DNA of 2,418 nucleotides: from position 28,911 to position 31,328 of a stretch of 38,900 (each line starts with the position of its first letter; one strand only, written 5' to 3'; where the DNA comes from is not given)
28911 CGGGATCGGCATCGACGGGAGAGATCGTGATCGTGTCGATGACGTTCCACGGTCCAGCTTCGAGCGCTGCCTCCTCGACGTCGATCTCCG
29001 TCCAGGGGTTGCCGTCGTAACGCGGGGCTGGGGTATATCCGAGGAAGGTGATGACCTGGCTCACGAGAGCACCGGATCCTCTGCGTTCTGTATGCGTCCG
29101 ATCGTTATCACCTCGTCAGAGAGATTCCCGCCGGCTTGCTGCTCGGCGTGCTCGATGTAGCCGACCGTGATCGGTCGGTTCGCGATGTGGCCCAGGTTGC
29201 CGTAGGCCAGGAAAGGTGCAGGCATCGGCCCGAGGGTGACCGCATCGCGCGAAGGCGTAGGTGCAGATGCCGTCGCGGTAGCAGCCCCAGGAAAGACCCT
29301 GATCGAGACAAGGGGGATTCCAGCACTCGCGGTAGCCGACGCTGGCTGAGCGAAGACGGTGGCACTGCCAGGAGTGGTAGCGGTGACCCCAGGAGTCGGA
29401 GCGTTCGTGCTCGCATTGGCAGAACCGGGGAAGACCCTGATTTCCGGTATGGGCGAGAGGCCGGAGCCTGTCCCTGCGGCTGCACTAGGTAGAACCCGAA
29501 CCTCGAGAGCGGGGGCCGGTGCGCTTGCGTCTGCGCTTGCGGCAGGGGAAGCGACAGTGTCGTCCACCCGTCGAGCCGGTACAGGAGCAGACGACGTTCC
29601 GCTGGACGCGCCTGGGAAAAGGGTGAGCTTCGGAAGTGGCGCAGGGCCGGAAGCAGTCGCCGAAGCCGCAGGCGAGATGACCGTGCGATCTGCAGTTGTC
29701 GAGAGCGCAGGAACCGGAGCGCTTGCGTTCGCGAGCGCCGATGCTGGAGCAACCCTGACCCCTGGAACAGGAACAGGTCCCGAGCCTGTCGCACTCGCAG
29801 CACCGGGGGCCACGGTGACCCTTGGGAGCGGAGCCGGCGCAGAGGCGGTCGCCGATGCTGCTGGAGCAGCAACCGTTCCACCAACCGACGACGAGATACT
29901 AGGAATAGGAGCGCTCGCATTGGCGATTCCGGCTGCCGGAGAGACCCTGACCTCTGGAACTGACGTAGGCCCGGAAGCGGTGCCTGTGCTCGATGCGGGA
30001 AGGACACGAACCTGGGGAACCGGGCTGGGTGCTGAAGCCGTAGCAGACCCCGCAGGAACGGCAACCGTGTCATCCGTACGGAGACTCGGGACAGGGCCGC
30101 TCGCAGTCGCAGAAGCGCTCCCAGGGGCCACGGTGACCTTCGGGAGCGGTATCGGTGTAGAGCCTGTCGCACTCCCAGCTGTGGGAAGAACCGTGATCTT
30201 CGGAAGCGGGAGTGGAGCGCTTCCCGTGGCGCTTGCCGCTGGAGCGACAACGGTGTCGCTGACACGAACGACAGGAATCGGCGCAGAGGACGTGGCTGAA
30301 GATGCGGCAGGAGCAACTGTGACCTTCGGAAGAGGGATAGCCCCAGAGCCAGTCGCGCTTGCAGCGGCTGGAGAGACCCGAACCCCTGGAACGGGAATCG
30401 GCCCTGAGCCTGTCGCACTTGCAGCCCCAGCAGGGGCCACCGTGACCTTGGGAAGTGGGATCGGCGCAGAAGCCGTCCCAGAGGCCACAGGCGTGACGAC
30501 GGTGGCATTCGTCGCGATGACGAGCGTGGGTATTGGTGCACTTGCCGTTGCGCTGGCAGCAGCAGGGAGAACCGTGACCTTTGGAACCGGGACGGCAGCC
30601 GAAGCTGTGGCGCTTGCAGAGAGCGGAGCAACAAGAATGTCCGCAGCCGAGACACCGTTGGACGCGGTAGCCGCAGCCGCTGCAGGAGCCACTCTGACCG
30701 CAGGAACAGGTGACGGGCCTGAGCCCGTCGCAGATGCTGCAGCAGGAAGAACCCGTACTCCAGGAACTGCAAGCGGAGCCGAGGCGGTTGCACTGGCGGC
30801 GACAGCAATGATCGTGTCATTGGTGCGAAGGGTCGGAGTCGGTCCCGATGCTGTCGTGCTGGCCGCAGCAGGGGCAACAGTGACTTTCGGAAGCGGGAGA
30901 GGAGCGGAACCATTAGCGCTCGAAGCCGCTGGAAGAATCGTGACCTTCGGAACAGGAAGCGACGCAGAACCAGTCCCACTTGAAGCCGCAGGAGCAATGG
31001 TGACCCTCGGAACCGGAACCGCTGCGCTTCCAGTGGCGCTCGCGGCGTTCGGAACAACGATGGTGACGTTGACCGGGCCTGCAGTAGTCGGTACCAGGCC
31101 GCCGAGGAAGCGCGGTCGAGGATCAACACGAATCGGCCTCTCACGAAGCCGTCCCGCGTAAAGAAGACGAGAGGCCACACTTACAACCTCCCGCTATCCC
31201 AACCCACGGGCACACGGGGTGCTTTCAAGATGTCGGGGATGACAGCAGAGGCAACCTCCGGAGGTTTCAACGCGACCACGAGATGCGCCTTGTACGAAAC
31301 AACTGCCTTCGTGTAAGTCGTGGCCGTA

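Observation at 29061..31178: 705-aa protein built from about 30 degenerate 19-21-aa A/P/S/T/V/G repeats, encoded in a stretch that is stop-free in three frames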

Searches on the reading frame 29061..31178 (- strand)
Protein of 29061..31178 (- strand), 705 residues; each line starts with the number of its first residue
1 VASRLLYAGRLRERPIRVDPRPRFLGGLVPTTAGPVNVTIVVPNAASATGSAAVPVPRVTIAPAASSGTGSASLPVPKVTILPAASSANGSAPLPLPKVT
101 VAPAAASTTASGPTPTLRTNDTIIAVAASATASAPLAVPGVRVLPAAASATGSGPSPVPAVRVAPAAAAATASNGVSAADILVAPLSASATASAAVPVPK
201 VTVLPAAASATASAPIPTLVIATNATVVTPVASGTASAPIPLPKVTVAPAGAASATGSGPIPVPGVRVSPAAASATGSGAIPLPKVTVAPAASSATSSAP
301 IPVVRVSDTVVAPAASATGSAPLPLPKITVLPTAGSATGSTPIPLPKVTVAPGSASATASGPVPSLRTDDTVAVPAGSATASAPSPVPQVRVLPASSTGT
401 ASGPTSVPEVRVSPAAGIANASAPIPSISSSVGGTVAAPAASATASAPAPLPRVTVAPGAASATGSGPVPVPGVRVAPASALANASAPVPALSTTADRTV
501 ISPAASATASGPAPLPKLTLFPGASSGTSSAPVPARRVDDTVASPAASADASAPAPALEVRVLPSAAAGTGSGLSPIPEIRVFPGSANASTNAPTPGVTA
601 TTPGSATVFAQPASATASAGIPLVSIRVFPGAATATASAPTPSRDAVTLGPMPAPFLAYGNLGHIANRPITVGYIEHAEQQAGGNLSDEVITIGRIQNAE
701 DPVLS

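Call 7: search_protein_families(library=phrogs, proteins=[window:29061-31178:-], max_evalue=0.01)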
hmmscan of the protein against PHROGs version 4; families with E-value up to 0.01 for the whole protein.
window:29061-31178:- (705 aa): 0 families

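Call 9: search_protein_families(library=pfam, proteins=[window:29061-31178:-], max_evalue=0.1)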
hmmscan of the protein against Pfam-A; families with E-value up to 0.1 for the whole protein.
window:29061-31178:- (705 aa): 0 families

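Call 10: search_dna_similar(query=window:29061-31178:-, collection=phages, mode=protein, max_evalue=0.001, max_rows=30)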
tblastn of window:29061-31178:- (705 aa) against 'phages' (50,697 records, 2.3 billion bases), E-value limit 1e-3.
No match.

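Call 15: find_homologous_proteins(query=window:29061-31178:-, max_evalue=0.001)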
Query window:29061-31178:- (705 aa): 14 proteins with E <= 0.001 among 8000 candidates.
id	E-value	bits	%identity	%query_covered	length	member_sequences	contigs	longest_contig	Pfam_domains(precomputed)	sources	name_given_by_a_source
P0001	5.1e-30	123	55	3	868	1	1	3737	-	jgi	jgi:hypothetical protein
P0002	4.3e-28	117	31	57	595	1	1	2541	-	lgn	-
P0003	1.4e-25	109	40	35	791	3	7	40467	-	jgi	-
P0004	1.0e-22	99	33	76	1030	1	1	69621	-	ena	-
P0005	1.9e-19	88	49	25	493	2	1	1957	-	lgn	-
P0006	1.2e-15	76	36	27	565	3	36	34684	-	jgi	jgi:hypothetical protein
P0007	2.4e-15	75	43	15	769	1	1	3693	-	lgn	-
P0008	1.6e-11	62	35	29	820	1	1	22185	-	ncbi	-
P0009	6.5e-7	47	41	27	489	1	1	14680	-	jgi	-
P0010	3.1e-6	45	37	50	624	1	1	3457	-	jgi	jgi:hypothetical protein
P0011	5.4e-6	44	33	17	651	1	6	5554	-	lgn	-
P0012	1.3e-4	39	45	13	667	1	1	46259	-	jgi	jgi:hypothetical protein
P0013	1.8e-4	39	42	19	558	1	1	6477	PF13385.14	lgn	-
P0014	5.0e-4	37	39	15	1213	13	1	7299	PF13385.14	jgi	jgi:hypothetical protein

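Call 26: search_protein_families(library=ncbifam, proteins=[window:29061-31178:-], max_evalue=1)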
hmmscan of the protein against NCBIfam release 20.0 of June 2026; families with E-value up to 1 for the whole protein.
window:29061-31178:- (705 aa): 0 families

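Call 27: find_encoding_contigs(protein=P0006, flank=10000, max_places=2)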
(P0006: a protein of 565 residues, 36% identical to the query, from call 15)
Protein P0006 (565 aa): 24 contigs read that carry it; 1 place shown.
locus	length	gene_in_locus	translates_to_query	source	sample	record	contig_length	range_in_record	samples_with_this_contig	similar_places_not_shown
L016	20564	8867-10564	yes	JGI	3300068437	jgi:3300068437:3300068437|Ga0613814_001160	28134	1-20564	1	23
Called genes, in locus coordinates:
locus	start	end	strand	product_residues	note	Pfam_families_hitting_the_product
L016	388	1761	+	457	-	-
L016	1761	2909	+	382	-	PF04860:Phage_portal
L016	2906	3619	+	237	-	-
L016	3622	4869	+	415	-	-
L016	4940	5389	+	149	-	-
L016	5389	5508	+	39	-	-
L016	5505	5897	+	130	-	-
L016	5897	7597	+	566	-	-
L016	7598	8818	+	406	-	-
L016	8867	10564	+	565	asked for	-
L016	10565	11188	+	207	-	-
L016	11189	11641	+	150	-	-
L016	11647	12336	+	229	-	-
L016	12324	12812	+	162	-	-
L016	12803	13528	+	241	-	-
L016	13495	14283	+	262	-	-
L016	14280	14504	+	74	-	-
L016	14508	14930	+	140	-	-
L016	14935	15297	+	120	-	-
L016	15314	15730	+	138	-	-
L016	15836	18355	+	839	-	-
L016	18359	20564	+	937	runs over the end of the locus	-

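Call 28: find_encoding_contigs(protein=P0004, flank=10000, max_places=2)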
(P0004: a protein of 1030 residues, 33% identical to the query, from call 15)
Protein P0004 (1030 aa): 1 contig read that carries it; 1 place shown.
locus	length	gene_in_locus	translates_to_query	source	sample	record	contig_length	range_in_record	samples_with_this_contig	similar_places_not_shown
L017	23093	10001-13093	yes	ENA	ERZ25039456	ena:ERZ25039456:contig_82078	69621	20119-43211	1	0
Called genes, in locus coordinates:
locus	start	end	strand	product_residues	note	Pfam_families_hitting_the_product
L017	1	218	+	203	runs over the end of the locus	-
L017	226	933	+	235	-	PF04542:Sigma70_r2 (weak)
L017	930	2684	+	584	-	-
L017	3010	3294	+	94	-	-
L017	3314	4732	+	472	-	PF21919:P23-45_portal_barrel (faint), PF06074:Portal_Mu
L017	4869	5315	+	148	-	-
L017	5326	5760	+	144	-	-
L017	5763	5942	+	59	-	-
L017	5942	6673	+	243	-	-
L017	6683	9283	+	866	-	-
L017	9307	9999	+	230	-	-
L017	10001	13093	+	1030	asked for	-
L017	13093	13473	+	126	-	-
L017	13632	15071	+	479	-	-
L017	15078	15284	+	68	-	-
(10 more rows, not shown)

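Call 29: search_solved_structures(query=window:29061-31178:-, max_evalue=1, show_alignments=2)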
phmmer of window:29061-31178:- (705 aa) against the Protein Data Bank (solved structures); distinct sequences matched with E-value up to 1: 40.
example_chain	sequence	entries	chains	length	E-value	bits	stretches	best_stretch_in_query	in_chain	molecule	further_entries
7kzc_H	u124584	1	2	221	0.0035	19.5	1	97-220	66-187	Fab heavy chain of m396-B10 antibody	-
7q0g_A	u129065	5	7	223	0.0039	19.4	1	81-220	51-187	Beta-49 Fab heavy chain | Beta-49 heavy chain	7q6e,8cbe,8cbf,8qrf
8q5d_B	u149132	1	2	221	0.004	19.4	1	82-220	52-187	Monoclonal antibody MAD10-466 heavy chain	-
5vqm_H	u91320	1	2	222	0.0063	18.7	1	98-220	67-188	PA41 FAB HEAVY CHAIN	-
9eht_B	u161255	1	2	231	0.0079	18.4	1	98-220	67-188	heavy chain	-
9lld_H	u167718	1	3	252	0.0081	18.3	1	98-219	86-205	2C4 Fab H chain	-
9cps_H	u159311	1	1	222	0.0097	18.1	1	93-220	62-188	M22-91 Fab heavy chain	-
5kn5_A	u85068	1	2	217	0.01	18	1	98-220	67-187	Epiregulin Antibody LY3016859 Fab Heavy Chain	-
13bs_H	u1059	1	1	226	0.011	17.9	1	98-220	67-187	Fab heavy chain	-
9ly5_A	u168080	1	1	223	0.012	17.7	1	98-220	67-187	antibody 20G5 Fab heavy chain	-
5umi_H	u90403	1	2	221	0.013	17.6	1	91-220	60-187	PA50 Fab Heavy chain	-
4hj0_P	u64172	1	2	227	0.014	17.5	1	81-220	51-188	Gipg013 Fab, Antagonizing antibody to the GIP Receptor, Heavy chain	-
6b08_C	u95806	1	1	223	0.015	17.4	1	99-220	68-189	1276 antibody, heavy chain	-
6h2y_H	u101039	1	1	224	0.016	17.4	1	98-220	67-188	Heavy chain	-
8ath_E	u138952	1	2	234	0.016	17.3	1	87-220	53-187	Fab B Heavy Chain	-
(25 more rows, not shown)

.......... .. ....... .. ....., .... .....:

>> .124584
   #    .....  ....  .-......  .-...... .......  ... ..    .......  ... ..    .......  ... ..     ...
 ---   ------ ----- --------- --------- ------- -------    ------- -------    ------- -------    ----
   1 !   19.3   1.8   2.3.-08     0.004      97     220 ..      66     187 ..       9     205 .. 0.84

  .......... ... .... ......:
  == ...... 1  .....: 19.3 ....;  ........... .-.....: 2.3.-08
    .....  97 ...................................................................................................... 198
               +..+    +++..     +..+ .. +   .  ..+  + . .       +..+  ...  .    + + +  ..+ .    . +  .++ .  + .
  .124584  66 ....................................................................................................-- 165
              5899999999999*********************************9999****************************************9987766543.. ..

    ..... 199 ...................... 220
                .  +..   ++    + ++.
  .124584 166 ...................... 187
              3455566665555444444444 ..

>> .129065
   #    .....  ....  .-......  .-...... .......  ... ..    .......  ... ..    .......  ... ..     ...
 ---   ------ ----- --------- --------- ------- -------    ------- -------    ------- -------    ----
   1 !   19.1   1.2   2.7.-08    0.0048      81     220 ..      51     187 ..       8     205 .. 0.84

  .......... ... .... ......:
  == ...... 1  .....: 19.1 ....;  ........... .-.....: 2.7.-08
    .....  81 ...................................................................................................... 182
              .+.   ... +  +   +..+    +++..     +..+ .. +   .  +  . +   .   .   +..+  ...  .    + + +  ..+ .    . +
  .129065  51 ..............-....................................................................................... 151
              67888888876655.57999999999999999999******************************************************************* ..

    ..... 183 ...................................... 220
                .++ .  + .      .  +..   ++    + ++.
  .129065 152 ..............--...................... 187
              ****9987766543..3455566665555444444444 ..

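Call 32: find_encoding_contigs(protein=P0003, flank=10000, max_places=2)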
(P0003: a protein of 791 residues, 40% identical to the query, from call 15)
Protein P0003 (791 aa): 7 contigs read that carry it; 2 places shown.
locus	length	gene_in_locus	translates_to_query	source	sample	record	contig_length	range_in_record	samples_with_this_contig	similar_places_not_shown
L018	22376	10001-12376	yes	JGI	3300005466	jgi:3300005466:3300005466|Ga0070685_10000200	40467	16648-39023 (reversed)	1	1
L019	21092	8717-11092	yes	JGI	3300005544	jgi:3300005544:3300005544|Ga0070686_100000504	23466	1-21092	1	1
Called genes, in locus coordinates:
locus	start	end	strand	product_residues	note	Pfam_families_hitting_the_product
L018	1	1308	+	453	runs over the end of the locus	PF04586:Peptidase_S78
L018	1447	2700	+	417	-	PF05065:Phage_capsid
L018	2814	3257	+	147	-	-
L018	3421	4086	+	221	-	-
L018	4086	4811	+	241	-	-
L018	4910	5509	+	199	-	PF00535:Glycos_transf_2 (faint)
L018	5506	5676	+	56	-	-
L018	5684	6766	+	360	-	PF04724:Glyco_transf_17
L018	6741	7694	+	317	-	PF01073:3Beta_HSD (faint), PF01370:Epimerase, PF02719:Polysacc_synt_2 (faint), PF04321:RmlD_sub_bind, PF16363:GDP_Man_Dehyd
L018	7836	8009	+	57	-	-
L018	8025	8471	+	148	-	-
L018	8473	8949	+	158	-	-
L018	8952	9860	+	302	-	-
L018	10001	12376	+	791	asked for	-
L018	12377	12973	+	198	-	PF24163:HCP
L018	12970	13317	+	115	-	-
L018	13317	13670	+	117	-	PF04883:HK97-gp10_like (faint)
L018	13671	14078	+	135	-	PF11367:Tail_completion_gp17 (weak), PF23841:Phage_tail_terminator_2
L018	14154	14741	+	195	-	PF25681:Phage_TTP_17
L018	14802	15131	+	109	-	-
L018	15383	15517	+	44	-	-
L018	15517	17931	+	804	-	PF10145:PhageMin_Tail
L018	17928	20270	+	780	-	PF24517:CBM96, PF25788:Ig_Rha78A_N (faint)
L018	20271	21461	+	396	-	-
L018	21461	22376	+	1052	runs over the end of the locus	-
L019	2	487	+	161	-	?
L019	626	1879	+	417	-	PF05065:Phage_capsid, PF25209:Phage_capsid_4 (weak)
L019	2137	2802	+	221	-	-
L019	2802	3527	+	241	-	-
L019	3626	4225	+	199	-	PF00535:Glycos_transf_2 (faint)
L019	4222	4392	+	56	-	-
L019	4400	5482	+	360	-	PF04724:Glyco_transf_17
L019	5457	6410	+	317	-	PF01073:3Beta_HSD (faint), PF01370:Epimerase, PF02719:Polysacc_synt_2 (faint), PF04321:RmlD_sub_bind, PF16363:GDP_Man_Dehyd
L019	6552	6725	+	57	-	-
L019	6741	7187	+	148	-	-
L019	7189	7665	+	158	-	-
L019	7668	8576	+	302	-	-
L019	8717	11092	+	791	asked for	-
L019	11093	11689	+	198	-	PF24163:HCP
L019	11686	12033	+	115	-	-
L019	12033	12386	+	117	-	PF04883:HK97-gp10_like (faint)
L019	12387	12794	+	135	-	PF11367:Tail_completion_gp17 (weak), PF23841:Phage_tail_terminator_2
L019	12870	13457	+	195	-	PF25681:Phage_TTP_17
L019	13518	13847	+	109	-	-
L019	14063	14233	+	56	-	-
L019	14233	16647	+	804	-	PF10145:PhageMin_Tail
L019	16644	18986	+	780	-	PF24517:CBM96, PF25788:Ig_Rha78A_N (faint)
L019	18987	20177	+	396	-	-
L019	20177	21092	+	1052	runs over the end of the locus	-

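Call 33: find_encoding_contigs(protein=P0012, flank=10000, max_places=2)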
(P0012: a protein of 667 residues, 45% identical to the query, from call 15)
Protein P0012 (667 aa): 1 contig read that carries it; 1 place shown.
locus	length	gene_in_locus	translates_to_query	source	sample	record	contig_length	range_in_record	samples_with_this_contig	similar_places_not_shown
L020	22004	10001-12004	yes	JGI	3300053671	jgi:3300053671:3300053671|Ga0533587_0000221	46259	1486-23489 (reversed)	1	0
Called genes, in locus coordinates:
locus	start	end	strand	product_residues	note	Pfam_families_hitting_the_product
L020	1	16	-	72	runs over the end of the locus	-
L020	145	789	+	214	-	-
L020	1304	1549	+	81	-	-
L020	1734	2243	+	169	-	PF12802:MarR_2 (faint)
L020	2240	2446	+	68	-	-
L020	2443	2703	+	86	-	-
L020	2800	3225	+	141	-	-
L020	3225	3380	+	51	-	-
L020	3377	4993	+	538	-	PF04466:Terminase_3, PF03237:Terminase_6N (weak)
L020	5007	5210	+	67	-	-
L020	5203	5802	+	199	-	-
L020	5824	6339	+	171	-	-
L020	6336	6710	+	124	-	-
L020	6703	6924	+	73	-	-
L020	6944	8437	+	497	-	-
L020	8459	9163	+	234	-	-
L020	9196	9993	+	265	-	-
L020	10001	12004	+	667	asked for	-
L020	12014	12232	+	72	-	-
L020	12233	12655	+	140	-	-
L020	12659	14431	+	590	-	PF23899:SU10_portal, PF16510:P22_portal (weak)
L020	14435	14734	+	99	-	-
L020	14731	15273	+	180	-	PF13578:Methyltransf_24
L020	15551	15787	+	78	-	-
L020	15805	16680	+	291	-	-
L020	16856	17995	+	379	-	PF17236:SU10_MCP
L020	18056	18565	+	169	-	-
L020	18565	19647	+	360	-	PF13692:Glyco_trans_1_4 (weak), PF13524:Glyco_trans_1_2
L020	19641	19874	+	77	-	-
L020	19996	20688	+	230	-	PF24175:SU10_adaptor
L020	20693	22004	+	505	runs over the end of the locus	-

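Call 34: find_encoding_contigs(protein=P0008, flank=10000, max_places=2)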
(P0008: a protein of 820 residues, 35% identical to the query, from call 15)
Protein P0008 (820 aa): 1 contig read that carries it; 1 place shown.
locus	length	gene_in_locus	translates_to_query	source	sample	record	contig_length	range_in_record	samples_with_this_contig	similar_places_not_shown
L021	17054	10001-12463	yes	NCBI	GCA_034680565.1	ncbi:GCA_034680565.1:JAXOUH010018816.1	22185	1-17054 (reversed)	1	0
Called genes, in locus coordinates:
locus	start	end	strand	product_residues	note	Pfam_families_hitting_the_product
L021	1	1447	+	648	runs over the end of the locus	-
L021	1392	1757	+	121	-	-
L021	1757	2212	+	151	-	-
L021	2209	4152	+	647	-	PF23899:SU10_portal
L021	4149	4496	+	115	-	-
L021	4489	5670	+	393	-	-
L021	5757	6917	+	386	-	PF17236:SU10_MCP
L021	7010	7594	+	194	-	-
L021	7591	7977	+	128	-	-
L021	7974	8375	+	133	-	-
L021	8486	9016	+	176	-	-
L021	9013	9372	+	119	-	-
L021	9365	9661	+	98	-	-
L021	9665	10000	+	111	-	-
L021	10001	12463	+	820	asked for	-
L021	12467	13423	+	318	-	-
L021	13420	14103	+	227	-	PF24175:SU10_adaptor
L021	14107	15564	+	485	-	-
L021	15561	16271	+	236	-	PF07484:Collar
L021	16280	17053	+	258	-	?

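Call 43: predict_structure(alignment_id=A1)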
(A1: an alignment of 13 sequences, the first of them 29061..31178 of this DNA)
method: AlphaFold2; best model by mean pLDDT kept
length: 705 residues; sequences in the alignment: 13
mean_pLDDT: 34.3   pTM: 0.27
mean pLDDT of the five models: 34.3, 30.2, 30.1, 29.6, 27.3
residues with pLDDT >= 90: 0; 70-90: 0; 50-70: 40; < 50: 665
segments of 3 or more residues with pLDDT < 50: 1-9, 11-13, 22-34, 45-53, 64-73, 87-92, 99-184, 186-705
pLDDT, mean of each block of 10 residues (from residue 1): 43 50 42 51 50 50 47 53 52 52 40 39 39 34 34 36 29 31 32 34 31 29 31 26 30 26 28 24 30 26 30 32 34 31 33 29 32 27 29 24 28 26 27 29 24 26 28 28 26 30 27 29 28 32 30 35 39 39 36 40 37 35 31 35 36 35 40 37 41 40 42
secondary structure, 60 per line:
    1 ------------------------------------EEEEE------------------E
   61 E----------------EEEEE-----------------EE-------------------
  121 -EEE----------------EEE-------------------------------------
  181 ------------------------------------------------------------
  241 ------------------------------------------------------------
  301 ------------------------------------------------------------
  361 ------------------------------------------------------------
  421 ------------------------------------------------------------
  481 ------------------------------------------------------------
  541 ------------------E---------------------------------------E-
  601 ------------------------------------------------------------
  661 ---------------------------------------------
elements in order (helices of 4 or more, strands of 3 or more residues): E37-41 E78-82 E122-124 E141-143
